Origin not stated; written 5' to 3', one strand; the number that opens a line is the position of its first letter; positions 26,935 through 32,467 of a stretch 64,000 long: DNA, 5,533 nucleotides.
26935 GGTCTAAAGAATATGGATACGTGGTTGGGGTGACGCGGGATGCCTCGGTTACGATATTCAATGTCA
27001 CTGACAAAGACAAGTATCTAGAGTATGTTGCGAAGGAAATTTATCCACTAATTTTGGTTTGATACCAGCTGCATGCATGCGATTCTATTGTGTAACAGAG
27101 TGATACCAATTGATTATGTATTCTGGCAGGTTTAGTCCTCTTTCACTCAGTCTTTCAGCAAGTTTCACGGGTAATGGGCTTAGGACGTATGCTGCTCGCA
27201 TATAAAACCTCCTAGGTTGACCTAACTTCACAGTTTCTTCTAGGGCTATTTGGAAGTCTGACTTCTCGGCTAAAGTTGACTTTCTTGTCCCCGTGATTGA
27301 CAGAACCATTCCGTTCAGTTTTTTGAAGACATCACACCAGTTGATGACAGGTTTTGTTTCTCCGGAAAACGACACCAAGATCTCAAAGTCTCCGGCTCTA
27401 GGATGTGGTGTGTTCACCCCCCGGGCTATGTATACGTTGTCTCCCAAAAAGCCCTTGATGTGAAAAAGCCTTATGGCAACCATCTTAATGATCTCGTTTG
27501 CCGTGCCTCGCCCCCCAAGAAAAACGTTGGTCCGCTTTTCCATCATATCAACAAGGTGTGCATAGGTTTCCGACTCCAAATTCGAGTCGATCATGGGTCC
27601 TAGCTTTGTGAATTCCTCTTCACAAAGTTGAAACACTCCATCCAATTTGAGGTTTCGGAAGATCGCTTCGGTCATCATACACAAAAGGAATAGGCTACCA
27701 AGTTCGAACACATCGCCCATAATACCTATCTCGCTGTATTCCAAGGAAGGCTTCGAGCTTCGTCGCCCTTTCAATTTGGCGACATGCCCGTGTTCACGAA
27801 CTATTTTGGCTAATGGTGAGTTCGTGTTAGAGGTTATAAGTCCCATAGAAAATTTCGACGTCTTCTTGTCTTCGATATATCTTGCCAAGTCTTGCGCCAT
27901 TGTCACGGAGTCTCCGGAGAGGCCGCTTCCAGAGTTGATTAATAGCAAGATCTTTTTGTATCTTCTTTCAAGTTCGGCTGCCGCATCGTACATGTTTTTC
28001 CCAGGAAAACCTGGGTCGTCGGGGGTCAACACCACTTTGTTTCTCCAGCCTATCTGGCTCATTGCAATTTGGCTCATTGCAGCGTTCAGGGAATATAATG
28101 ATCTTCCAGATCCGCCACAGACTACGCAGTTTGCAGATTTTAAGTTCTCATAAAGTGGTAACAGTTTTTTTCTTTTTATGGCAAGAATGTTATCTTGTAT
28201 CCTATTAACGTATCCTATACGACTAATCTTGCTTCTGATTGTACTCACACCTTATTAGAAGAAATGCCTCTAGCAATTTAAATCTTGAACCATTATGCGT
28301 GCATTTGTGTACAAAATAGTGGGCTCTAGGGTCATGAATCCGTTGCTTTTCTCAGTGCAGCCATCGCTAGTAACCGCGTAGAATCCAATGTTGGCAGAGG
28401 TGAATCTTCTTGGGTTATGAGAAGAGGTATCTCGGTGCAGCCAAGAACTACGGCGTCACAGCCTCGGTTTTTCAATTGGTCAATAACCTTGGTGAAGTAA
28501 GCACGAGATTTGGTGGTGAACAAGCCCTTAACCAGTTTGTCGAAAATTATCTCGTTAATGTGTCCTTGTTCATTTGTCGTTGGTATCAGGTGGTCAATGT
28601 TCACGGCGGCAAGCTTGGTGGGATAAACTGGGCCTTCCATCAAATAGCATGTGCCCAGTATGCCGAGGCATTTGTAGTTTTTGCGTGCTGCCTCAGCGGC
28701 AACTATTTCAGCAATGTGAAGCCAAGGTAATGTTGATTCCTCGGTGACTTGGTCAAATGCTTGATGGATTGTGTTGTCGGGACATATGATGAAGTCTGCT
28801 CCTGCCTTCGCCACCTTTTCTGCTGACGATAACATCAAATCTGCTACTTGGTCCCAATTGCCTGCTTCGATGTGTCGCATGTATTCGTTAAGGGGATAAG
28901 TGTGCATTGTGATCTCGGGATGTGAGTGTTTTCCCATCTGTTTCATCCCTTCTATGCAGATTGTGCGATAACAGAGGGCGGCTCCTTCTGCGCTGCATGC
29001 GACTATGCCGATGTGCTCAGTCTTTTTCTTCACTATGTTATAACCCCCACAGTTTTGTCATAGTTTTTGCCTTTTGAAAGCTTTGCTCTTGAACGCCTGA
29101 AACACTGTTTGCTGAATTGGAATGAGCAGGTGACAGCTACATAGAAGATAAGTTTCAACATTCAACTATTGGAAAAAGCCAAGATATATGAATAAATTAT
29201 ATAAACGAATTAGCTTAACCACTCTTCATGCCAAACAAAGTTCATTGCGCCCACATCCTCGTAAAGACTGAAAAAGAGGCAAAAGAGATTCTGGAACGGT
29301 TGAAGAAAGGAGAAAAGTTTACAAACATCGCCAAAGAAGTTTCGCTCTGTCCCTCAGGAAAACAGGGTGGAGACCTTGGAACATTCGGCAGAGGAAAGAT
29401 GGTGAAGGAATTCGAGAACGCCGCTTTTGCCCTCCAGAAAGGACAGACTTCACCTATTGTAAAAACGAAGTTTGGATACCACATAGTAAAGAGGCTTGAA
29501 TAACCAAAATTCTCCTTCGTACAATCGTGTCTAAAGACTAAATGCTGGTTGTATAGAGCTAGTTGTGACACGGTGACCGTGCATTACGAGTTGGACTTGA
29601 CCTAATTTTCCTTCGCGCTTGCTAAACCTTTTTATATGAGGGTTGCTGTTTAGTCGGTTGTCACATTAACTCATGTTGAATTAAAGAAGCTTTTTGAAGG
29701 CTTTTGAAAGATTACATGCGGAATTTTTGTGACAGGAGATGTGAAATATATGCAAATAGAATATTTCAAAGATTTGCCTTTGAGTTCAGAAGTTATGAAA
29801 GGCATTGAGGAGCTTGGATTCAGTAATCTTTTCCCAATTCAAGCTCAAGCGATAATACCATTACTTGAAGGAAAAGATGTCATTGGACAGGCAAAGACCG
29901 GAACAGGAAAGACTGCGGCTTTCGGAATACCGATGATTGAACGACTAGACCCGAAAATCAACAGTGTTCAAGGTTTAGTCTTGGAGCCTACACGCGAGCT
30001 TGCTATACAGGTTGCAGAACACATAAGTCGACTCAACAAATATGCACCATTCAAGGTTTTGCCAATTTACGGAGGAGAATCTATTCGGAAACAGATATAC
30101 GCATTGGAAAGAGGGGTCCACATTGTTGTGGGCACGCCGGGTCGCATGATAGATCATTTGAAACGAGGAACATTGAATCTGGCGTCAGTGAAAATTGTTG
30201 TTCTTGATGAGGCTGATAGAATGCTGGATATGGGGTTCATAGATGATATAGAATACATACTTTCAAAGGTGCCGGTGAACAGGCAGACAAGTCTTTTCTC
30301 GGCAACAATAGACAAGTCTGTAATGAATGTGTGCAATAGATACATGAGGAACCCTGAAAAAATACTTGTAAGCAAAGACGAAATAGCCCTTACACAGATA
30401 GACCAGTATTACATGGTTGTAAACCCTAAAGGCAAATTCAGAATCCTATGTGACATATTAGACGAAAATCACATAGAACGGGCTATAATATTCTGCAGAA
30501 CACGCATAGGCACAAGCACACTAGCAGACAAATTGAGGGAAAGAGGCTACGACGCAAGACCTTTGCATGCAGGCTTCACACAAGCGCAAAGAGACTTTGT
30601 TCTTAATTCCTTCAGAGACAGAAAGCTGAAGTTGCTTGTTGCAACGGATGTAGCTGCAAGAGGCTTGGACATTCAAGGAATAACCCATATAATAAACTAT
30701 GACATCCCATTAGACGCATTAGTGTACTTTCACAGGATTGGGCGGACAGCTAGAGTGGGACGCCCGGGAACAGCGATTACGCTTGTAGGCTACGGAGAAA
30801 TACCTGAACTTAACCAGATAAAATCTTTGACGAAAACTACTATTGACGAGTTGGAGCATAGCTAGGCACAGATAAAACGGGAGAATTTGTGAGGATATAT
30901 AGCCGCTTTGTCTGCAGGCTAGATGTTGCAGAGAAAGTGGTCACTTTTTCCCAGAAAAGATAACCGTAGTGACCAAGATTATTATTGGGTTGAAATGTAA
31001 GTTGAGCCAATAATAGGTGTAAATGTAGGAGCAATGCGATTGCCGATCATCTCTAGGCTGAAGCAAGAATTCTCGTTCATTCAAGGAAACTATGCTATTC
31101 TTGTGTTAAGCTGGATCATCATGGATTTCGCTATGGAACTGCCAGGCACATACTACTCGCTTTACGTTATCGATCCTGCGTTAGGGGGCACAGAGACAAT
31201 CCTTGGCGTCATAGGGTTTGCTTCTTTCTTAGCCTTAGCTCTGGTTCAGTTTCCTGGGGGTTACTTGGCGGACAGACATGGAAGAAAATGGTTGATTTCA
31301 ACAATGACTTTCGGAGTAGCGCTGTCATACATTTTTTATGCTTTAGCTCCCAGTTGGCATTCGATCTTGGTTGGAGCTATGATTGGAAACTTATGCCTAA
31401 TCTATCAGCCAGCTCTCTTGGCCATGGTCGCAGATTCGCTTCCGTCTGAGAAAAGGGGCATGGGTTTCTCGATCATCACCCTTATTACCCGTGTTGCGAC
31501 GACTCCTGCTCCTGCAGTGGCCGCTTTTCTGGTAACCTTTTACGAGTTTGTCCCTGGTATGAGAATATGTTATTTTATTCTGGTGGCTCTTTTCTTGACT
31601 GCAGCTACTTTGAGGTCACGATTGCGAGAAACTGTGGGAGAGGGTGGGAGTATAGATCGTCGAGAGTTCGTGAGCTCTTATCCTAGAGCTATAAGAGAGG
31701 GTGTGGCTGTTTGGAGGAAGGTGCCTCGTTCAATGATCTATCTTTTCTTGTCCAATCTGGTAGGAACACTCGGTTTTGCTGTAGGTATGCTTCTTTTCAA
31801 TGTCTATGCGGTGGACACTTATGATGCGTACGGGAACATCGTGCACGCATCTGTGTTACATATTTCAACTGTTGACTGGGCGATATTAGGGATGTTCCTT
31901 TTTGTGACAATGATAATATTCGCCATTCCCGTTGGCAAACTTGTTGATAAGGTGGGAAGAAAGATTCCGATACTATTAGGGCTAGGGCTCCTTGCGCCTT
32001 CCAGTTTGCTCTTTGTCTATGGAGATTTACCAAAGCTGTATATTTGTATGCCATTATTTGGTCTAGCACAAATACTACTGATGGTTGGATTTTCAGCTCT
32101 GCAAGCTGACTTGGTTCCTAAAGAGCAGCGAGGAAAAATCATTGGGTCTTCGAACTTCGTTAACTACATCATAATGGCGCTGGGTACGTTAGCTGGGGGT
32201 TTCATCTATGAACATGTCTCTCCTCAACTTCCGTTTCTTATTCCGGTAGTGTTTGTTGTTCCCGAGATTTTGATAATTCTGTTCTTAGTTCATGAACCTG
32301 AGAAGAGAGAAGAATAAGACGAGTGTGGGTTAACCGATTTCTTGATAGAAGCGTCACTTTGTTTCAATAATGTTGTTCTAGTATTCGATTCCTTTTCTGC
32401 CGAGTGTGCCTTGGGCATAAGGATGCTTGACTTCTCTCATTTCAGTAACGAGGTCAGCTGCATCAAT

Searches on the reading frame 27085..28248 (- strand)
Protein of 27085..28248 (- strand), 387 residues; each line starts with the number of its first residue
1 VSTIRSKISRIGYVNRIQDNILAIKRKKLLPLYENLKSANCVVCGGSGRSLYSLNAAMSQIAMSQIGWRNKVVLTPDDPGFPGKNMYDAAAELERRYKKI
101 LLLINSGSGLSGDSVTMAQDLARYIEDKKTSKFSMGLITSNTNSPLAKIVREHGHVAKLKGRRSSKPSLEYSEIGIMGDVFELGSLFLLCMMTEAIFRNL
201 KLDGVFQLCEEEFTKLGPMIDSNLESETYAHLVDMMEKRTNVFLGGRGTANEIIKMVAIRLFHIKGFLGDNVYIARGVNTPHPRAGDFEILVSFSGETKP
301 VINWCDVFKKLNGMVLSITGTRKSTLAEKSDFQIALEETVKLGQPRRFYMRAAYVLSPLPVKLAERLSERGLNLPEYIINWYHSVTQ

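Call 66: search_protein_families(library=pfam, proteins=[window:27085-28248:-], max_evalue=0.001)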
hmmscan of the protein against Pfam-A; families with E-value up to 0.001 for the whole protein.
window:27085-28248:- (387 aa): 1 family
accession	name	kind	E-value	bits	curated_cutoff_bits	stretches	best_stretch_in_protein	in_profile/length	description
PF01380.27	SIS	-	8.7e-09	35.7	25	1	237-337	3-105/131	SIS domain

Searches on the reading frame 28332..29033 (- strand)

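Call 66: search_protein_families(library=pfam, proteins=[window:28332-29033:-], max_evalue=0.001)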
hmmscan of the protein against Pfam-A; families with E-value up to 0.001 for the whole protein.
window:28332-29033:- (233 aa): 1 family
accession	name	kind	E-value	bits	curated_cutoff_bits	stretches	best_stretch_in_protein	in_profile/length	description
PF01177.27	Asp_Glu_race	-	2.9e-30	106.1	31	1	29-225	19-210/211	Asp/Glu/Hydantoin racemase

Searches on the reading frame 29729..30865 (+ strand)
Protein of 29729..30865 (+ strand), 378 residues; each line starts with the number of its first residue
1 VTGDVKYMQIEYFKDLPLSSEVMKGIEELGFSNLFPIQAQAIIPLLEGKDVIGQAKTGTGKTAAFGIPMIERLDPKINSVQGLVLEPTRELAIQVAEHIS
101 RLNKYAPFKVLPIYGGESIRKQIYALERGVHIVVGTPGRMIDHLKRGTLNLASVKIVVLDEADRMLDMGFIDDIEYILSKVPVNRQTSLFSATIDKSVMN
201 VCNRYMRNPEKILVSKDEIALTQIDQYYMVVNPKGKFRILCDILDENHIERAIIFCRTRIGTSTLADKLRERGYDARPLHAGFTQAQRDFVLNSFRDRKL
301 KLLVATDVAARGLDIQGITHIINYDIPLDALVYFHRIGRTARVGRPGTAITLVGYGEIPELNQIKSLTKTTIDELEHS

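Call 66: search_protein_families(library=pfam, proteins=[window:29729-30865:+], max_evalue=0.001)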
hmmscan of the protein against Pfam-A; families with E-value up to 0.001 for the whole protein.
window:29729-30865:+ (378 aa): 3 families
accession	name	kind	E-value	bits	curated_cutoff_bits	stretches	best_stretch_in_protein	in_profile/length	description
PF00270.35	DEAD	-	2.1e-50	171.2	26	1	36-200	2-166/167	DEAD/DEAH box helicase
PF00271.37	Helicase_C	-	3.2e-29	101.8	23.5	1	236-344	2-110/110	Helicase conserved C-terminal domain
PF04851.21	ResIII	-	3.2e-05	24.3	22.5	1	34-178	4-147/164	Type III restriction enzyme, res subunit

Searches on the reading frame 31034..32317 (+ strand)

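Call 66: search_protein_families(library=pfam, proteins=[window:31034-32317:+], max_evalue=0.001)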
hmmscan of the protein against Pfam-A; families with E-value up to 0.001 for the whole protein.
window:31034-32317:+ (427 aa): 1 family
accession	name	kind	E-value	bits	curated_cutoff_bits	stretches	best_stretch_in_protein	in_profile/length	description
PF07690.21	MFS_1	-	7.5e-45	153.8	33.4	2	275-424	27-179/347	Major Facilitator Superfamily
